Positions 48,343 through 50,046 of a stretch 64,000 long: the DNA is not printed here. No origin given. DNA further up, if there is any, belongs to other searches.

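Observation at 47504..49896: Catalytically degenerate ketosynthase-fold protein translationally coupled to an anSME-like radical SAM/SPASM enzyme, directly downstream of tRNA-Ser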

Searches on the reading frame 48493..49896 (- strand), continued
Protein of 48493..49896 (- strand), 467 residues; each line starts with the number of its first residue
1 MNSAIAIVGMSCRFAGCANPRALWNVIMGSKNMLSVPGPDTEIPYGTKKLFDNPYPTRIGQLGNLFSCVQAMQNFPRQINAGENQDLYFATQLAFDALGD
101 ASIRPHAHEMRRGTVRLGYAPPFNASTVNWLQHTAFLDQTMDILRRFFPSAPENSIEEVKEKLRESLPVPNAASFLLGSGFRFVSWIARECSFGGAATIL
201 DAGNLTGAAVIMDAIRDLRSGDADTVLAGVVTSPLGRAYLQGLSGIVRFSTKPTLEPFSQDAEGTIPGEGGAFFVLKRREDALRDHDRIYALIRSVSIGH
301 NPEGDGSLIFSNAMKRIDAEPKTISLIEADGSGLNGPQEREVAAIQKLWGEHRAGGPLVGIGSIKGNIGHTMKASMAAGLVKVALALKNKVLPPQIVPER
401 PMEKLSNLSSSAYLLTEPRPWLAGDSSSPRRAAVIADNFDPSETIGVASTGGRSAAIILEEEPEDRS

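Call 17: search_protein_families(library=pfam, proteins=[L023:7401-10727:+, L027:10720-11490:+, L023:3522-4550:+, L039:281-3283:+, L005:7474-11349:-, L004:7613-9973:-, L031:7444-9048:+, L033:965-2857:+], max_evalue=0.001)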
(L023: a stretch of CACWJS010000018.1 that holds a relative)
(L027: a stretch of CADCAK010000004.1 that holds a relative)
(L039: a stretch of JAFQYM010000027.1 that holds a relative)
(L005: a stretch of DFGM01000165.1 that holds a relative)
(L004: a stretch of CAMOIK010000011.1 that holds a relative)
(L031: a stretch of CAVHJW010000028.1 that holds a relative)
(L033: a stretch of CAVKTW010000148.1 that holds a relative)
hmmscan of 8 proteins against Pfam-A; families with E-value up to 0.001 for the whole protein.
L023:7401-10727:+ (1108 aa): 5 families
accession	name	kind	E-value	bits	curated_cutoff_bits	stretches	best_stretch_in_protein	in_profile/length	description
PF01648.25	ACPS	-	3e-18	66.3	25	1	988-1098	1-110/111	4'-phosphopantetheinyl transferase superfamily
PF00698.26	Acyl_transf_1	-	1.9e-06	28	32.7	1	177-416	61-286/319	Acyl transferase domain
PF14765.12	PS-DH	-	3e-06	27.3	23.7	1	702-826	30-153/166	Polyketide synthase dehydratase N-terminal domain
PF22621.2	CurL-like_PKS_C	-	4.2e-06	27.1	27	1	13-73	2-64/64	CurL-like, PKS C-terminal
PF22336.2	RhiE-like_linker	-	4.3e-05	23.9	27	1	17-73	3-60/67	RhiE-like, KS-MAT linker domain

L027:10720-11490:+ (256 aa): 1 family
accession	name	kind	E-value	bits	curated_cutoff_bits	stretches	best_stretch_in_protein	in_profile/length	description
PF04055.27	Radical_SAM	-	2.1e-09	38.2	29.5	1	32-184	3-162/166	Radical SAM superfamily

L023:3522-4550:+ (342 aa): 5 families
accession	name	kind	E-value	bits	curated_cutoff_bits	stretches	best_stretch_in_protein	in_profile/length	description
PF00154.27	RecA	-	3.9e-128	426.9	27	1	15-275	2-262/262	recA bacterial DNA recombination protein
PF21096.2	RecA_C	-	1.8e-14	54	27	1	278-330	1-53/57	RecA C-terminal domain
PF08423.17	Rad51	-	3e-10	40.2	22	1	43-232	6-211/244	Rad51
PF06745.19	ATPase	-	1.5e-06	28.2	26.6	1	45-200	1-164/231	KaiC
PF13479.12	AAA_24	-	0.00076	19.8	27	0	70-157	8-79/195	AAA domain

L039:281-3283:+ (1000 aa): 18 families
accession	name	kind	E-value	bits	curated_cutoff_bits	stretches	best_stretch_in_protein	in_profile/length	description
PF17760.6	UvrA_inter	-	4.7e-31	107.3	23.3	1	171-289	1-107/109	UvrA interaction domain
PF17755.6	UvrA_DNA-bind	-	1.9e-21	76.9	23.2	1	341-444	1-109/110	UvrA DNA-binding domain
PF00005.33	ABC_tran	-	5.5e-18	66.3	25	1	875-925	90-137/137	ABC transporter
PF02463.25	SMC_N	-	3.7e-13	49.8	40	0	893-966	136-209/220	RecF/RecN/SMC N terminal domain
PF13304.12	AAA_21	-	1.6e-10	42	27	1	894-951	238-295/304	AAA domain, putative AbiEii toxin, Type IV TA system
PF13555.12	AAA_29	-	4.4e-09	36.4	27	1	694-716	18-40/61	P-loop containing region of AAA domain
PF13191.12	AAA_16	-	1.5e-08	35.7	32.6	0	700-740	26-63/167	AAA ATPase domain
PF20703.3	nSTAND1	-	5.9e-06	26.6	27.1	0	64-91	32-59/379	Novel STAND NTPase 1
PF00684.25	DnaJ_CXXCXGXG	-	4.8e-05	24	32.7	0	802-833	16-50/65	DnaJ central domain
PF13401.12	AAA_22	-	4.9e-05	24.1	27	0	700-722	7-29/130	AAA domain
PF13175.12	AAA_15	-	5.9e-05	23.3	32.1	0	47-81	3-39/374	AAA ATPase domain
PF03193.22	RsgA_GTPase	-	6e-05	23.4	30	0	680-720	89-128/174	RsgA GTPase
PF13476.12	AAA_23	-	0.00028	22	27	0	699-716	20-37/201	AAA domain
PF13481.12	AAA_25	-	0.0004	20.5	27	0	61-86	29-54/195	AAA domain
PF09723.15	Zn_ribbon_8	-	0.00041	20.7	34.4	0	304-333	8-34/41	Zinc ribbon domain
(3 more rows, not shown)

L005:7474-11349:- (1291 aa): 2 families
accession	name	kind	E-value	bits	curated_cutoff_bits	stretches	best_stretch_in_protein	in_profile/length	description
PF22848.2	ASD1_dom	-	3e-62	210.8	22.2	1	878-1110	2-239/239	Alpha-L-arabinofuranosidase 1 domain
PF06964.18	Alpha-L-AF_C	-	9e-25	88.2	27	1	1107-1244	1-122/165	Alpha-L-arabinofuranosidase C-terminal domain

L004:7613-9973:- (786 aa): 0 families

L031:7444-9048:+ (534 aa): 3 families
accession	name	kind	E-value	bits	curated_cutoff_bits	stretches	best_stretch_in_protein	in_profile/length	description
PF00884.28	Sulfatase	-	1.1e-49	169.9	25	1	34-412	1-301/301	Sulfatase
PF16347.10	SGSH_C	-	8.7e-45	153.1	29.3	1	360-511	1-153/154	N-sulphoglucosamine sulphohydrolase, C-terminal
PF01663.27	Phosphodiest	-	1.4e-06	28.6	23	0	322-360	186-224/342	Type I phosphodiesterase / nucleotide pyrophosphatase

L033:965-2857:+ (630 aa): 4 families
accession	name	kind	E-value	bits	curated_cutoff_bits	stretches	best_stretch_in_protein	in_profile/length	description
PF22629.2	ACT_AHAS_ss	-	7.4e-19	68.1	27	1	558-623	2-66/67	AHAS small subunit-like ACT domain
PF13710.12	ACT_5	-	1.2e-10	41.5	27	1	564-625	2-62/62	ACT domain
PF01842.31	ACT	-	1.3e-10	41.3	27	1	555-618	1-63/66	ACT domain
PF13291.12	ACT_4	-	2.3e-05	25.4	27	1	556-626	8-79/80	ACT domain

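Call 20: search_protein_representatives(protein=window:48496-49896:-)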
Query: 467 residues. Proteins with E-value up to 0.001 (for the whole library): 41702; up to 1e-10: 30438; up to 1e-30: 4592. The best 150 are listed.
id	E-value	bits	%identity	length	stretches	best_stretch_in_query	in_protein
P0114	8.5e-211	717.2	66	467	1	1-466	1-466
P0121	8.3e-123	427.1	30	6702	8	195-440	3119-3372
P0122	1.6e-121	422.9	31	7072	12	191-462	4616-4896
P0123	5.2e-116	404.7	48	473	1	5-440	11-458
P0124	5.5e-116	404.6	30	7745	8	195-440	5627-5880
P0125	1.1e-114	400.4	31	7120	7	195-463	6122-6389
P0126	7.9e-114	397.5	65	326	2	116-334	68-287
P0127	2.6e-113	395.8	31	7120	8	193-439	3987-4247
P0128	5.2e-113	394.8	31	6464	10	185-440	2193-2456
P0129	1.8e-111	389.8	32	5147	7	168-440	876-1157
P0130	7.3e-111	387.8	32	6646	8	194-463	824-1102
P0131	5.1e-110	385.0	31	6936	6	188-440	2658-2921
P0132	3.6e-109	382.2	70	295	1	29-284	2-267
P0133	2.9e-107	375.9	31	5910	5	187-423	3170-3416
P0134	9.9e-107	374.1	30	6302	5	194-440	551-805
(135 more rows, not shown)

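Call 22: search_protein_families(library=ncbifam, proteins=[L023:7401-10727:+, L027:10720-11490:+, L009:5148-6065:+], max_evalue=0.001)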
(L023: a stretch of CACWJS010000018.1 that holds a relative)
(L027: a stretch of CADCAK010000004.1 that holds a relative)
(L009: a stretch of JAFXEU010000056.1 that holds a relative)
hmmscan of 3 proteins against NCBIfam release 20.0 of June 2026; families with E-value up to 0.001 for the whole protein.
L023:7401-10727:+ (1108 aa): 16 families
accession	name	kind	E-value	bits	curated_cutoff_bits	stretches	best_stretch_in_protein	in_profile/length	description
NF045894.1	PKS_plus_SDR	equivalog_domain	1.1e-27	96.1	1740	1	14-460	449-864/1515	type I polyketide synthase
TIGR02813.1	omega_3_PfaA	subfamily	3.7e-19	67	1010.1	1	13-446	480-919/2582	polyketide-type polyunsaturated fatty acid synthase PfaA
TIGR00556.1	pantethn_trn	domain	1.5e-13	51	45.35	1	986-1087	2-111/128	phosphopantetheine--protein transferase domain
NF041183.1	Pks2_ls1_myc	equivalog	1.9e-10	38.2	2400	1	11-454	447-860/2086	sulfolipid-1 biosynthesis phthioceranic/hydroxyphthioceranic acid synthase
TIGR00516.1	acpS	equivalog_domain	1.5e-09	38.2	59.8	1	994-1059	16-83/125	holo-ACP synthase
NF011254.0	PRK14660.1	equivalog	3e-09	36.9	195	1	1000-1096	22-118/125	holo-[acyl-carrier-protein] synthase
TIGR00128.1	fabD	equivalog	7e-09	35.6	260.9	1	107-402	2-279/290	ACP S-malonyltransferase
NF000832.0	PRK00070.3-2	equivalog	1.6e-07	31.7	107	0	989-1083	5-96/116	holo-ACP synthase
NF011251.0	PRK14657.1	equivalog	9.2e-07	28.9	165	1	1000-1097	22-117/123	holo-[acyl-carrier-protein] synthase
TIGR03131.1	malonate_mdcH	equivalog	3.3e-06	26.7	297.9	1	160-412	39-278/297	malonate decarboxylase subunit epsilon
NF042922.1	4PPT_HetI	equivalog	4.2e-06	26.2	370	1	941-1046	79-184/235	4'-phosphopantetheinyl transferase HetI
NF011253.0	PRK14659.1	equivalog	1.6e-05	25.5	156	0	995-1054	17-79/123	holo-[acyl-carrier-protein] synthase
NF011257.0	PRK14663.1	equivalog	2.5e-05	24.3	186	0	1001-1046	21-66/123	holo-[acyl-carrier-protein] synthase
NF040607.1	mycolic_Pks13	equivalog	3.2e-05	21.5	2100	1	109-455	666-1002/1680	polyketide synthase Pks13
NF011250.0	PRK14656.1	equivalog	4.2e-05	23.6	175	1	1003-1077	25-99/126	holo-[acyl-carrier-protein] synthase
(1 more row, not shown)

L027:10720-11490:+ (256 aa): 6 families
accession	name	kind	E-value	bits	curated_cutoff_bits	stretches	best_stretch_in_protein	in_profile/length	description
TIGR03820.1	lys_2_3_AblA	equivalog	1.6e-59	201.7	525.4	1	17-253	99-333/417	lysine 2,3-aminomutase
TIGR03822.1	AblA_like_2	hypoth_equivalog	5.4e-50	170.3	396.25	1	4-254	68-316/321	lysine-2,3-aminomutase-like protein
TIGR00238.1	TIGR00238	subfamily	9.2e-48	162.9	199.2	1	3-246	92-331/331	KamA family radical SAM protein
TIGR04368.1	Glu_2_3_NH3_mut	equivalog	2.7e-47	161.2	650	1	5-253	133-377/404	glutamate 2,3-aminomutase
TIGR04468.1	arg_2_3_am_muta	equivalog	4.7e-44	150.8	600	1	22-242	96-318/351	arginine 2,3-aminomutase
TIGR03821.1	EFP_modif_epmB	equivalog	2.5e-41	141.7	369.3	1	4-253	76-321/321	EF-P beta-lysylation protein EpmB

L009:5148-6065:+ (305 aa): 7 families
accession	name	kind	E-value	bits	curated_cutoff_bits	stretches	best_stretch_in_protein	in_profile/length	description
TIGR03820.1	lys_2_3_AblA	equivalog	2.9e-69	233.8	525.4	1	60-305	89-333/417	lysine 2,3-aminomutase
TIGR04368.1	Glu_2_3_NH3_mut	equivalog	3.2e-62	210.4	650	1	59-305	132-377/404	glutamate 2,3-aminomutase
TIGR00238.1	TIGR00238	subfamily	2.9e-61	207.3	199.2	1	59-298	93-331/331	KamA family radical SAM protein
TIGR03822.1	AblA_like_2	hypoth_equivalog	1.4e-59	201.8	396.25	1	59-305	68-315/321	lysine-2,3-aminomutase-like protein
TIGR04468.1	arg_2_3_am_muta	equivalog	2.2e-54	184.8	600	1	59-294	80-318/351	arginine 2,3-aminomutase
TIGR03821.1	EFP_modif_epmB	equivalog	9.7e-52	175.9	369.3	1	53-305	70-321/321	EF-P beta-lysylation protein EpmB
NF053742.1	LipS1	equivalog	0.00061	19.5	230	1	82-136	9-60/268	LipS1 family lipoyl synthase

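Call 23: search_solved_structures(query=L023:7401-10727:+, max_evalue=0.01, show_alignments=2)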
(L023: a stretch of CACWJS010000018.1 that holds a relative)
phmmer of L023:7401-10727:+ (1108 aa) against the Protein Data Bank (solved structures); distinct sequences matched with E-value up to 0.01: 19.
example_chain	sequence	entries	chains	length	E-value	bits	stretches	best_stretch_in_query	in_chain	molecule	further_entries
8jpt_A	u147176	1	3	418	2.7e-14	55.1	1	20-427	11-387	Polyene macrolide polyketide synthase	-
4mz0_A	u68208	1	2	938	2.2e-12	48.8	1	13-448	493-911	CurL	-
7vrs_A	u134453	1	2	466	9.5e-11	43.4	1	103-461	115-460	Type I modular polyketide synthase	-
7vt1_A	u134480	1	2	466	1.8e-10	42.4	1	103-461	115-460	Type I modular polyketide synthase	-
6iyt_A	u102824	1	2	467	4.6e-09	37.8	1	105-461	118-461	Type I modular polyketide synthase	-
8jpu_A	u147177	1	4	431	5.1e-08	34.3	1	15-426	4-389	Tylactone synthase modules 4 & 5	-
7agr_A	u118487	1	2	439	1.9e-06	29.1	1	183-453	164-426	Mycocerosic acid synthase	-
7agq_A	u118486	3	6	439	2e-06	29.1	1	183-453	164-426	Mycocerosic acid synthase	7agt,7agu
7ahb_A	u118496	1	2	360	6.8e-06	27.3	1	187-413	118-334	Phthiocerol synthesis polyketide synthase type I PpsC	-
7agp_A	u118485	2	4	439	2.6e-05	25.4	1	183-453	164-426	Mycocerosic acid synthase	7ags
3im8_A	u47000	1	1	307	4.8e-05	24.5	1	173-407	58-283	Malonyl acyl carrier protein transacylase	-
4v58_A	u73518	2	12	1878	9.7e-05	23.5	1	975-1086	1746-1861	FATTY ACID SYNTHASE ALPHA SUBUNITS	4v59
11sz_A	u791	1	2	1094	0.00011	23.3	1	14-451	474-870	6-deoxyerythronolide-B synthase, Erythronolide synthase EryA2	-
1f80_A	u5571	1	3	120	0.00042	21.4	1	892-981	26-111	HOLO-(ACYL CARRIER PROTEIN) SYNTHASE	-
1f7l_A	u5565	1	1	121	0.00081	20.4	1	892-981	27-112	HOLO-(ACYL CARRIER PROTEIN) SYNTHASE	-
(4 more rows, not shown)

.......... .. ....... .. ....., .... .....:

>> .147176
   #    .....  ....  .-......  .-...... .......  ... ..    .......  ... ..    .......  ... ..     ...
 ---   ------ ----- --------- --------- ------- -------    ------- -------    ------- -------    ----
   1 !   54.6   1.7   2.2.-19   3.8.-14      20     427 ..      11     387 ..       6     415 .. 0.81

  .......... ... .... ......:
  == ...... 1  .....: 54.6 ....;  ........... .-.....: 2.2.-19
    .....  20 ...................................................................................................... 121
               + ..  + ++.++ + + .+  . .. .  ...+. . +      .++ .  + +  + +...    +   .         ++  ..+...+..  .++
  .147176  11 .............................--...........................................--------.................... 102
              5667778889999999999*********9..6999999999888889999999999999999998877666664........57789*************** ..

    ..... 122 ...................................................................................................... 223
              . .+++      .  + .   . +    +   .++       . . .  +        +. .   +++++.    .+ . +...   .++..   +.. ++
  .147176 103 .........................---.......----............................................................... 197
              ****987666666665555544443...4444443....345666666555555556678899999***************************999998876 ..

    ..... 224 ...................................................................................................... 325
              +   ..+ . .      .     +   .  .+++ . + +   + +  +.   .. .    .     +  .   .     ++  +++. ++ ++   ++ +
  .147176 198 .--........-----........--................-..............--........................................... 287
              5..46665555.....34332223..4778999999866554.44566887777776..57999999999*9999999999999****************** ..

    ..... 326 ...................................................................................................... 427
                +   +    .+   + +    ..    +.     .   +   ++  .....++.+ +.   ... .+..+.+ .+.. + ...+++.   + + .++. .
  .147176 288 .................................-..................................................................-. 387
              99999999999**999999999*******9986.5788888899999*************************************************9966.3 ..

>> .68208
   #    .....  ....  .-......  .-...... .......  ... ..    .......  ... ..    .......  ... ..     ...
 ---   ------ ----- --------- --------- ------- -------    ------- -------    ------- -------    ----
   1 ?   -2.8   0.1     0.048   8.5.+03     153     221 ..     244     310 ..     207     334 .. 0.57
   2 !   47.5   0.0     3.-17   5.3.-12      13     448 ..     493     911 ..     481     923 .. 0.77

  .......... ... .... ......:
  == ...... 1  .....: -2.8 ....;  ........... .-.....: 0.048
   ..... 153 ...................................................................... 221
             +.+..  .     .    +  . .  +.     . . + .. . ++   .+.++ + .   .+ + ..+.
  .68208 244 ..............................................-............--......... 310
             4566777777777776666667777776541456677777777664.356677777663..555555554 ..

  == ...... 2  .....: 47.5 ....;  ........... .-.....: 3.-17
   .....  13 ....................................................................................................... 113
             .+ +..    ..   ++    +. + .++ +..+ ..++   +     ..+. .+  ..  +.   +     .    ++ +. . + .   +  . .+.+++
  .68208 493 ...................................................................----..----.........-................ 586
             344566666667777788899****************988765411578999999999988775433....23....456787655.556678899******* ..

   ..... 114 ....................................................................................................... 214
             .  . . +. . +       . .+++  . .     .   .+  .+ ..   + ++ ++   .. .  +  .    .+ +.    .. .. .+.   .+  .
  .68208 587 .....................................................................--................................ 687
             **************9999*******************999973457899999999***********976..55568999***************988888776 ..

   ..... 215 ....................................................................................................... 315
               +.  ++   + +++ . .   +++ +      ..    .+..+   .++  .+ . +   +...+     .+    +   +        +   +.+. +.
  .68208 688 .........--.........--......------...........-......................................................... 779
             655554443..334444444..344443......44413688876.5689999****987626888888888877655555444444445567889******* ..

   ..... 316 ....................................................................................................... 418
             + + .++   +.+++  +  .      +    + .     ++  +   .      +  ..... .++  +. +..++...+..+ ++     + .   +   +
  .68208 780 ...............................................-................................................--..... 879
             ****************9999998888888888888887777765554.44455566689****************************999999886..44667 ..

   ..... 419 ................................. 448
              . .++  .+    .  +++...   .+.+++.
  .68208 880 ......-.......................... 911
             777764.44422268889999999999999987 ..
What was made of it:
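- KS-AT linker, Acyl_transf_1, PS-DH (weak) and ACPS (calls 17, 22, 23).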

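Call 41: find_related_loci(query=A1, collection=metagenome_contigs, flank=5000)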
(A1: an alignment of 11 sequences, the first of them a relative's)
Query A1 (1104 aa) in metagenome_contigs; peptide patterns used: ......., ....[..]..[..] (x = any residue, [..] = any of these).
600 stretches matched a pattern (row limit reached: there are more); 416 encode a relative of the query (tblastn E <= 1e-3); the best 80 are kept; 80 distinct loci.
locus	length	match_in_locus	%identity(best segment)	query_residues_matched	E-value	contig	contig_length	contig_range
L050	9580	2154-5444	59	5-1102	0e+0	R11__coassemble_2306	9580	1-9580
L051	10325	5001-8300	60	3-1104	0e+0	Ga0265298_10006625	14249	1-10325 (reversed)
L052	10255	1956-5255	60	5-1104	0e+0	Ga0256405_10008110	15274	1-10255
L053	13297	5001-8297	59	4-1102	0e+0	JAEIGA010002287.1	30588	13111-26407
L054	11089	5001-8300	59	3-1104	0e+0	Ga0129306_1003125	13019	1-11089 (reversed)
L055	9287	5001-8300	59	3-1104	0e+0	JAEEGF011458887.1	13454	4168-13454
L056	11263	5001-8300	59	3-1104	0e+0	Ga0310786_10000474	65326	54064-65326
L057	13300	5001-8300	58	3-1104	0e+0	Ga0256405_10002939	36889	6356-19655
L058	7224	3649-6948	60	1-1102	0e+0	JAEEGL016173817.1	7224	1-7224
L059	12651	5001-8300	59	3-1104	0e+0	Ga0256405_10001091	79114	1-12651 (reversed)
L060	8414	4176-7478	59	2-1104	0e+0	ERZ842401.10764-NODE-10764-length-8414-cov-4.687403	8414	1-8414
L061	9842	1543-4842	58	3-1104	0e+0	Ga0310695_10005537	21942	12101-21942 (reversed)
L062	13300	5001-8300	59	3-1104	0e+0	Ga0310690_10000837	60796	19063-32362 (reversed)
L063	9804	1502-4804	58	2-1104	0e+0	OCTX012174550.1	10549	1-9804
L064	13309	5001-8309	59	1-1104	0e+0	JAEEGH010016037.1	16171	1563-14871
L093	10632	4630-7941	52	5-1103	0e+0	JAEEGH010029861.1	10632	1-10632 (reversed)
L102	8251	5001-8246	51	24-1101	0e+0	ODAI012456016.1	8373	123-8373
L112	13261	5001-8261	43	5-1102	0e+0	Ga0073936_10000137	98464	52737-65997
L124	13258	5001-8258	41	6-1102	0e+0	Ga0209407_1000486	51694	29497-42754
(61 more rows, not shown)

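Call 46: search_protein_families(library=pfam, proteins=[L093:2089-4026:+, L093:489-1967:+, L093:8556-9515:+, L058:2507-3631:+, L058:1052-2494:+, L102:2922-4808:+, L102:2044-2748:+, L102:1010-2047:+], max_evalue=0.0001)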
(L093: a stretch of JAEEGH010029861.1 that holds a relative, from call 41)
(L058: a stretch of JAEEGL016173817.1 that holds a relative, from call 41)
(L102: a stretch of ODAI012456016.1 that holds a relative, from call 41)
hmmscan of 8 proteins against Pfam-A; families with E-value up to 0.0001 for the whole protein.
L093:2089-4026:+ (645 aa): 0 families

L093:489-1967:+ (492 aa): 0 families

L093:8556-9515:+ (319 aa): 0 families

L058:2507-3631:+ (374 aa): 4 families
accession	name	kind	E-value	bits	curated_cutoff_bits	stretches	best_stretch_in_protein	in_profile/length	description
PF04101.22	Glyco_tran_28_C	-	4.1e-31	108.7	22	1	179-352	1-165/166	Glycosyltransferase family 28 C-terminal domain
PF03033.26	Glyco_transf_28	-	7.8e-27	94.5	26.2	1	8-138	1-138/139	Glycosyltransferase family 28 N-terminal domain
PF13579.12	Glyco_trans_4_4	-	2.9e-09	37.9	29.7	1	25-143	10-122/158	Glycosyl transferase 4-like domain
PF13439.12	Glyco_transf_4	-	1.1e-07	32.5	28.5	1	25-123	11-108/170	Glycosyltransferase Family 4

L058:1052-2494:+ (480 aa): 0 families

L102:2922-4808:+ (628 aa): 0 families

L102:2044-2748:+ (234 aa): 2 families
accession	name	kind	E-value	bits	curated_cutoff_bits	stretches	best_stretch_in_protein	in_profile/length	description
PF00535.33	Glycos_transf_2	-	3.6e-28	99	23.3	1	5-170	2-167/168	Glycosyl transferase family 2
PF13641.12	Glyco_tranf_2_3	-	2.6e-05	24.8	27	0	5-116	5-99/230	Glycosyltransferase like family 2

L102:1010-2047:+ (345 aa): 4 families
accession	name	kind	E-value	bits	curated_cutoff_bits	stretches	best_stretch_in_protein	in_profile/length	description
PF00132.30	Hexapep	-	3.3e-26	90.3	27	3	107-140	2-35/36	Bacterial transferase hexapeptide (six repeats)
PF04613.19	LpxD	-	4.9e-14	52.3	30.8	1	19-85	2-70/70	UDP-3-O-[3-hydroxymyristoyl] glucosamine N-acyltransferase, LpxD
PF25084.1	LbH_EIF2B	-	2.1e-09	37.7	54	1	105-168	8-69/105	EIF2B subunit epsilon LbH domain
PF14602.12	Hexapep_2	-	1e-05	25.6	27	0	137-167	2-24/34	Hexapeptide repeat of succinyl-transferase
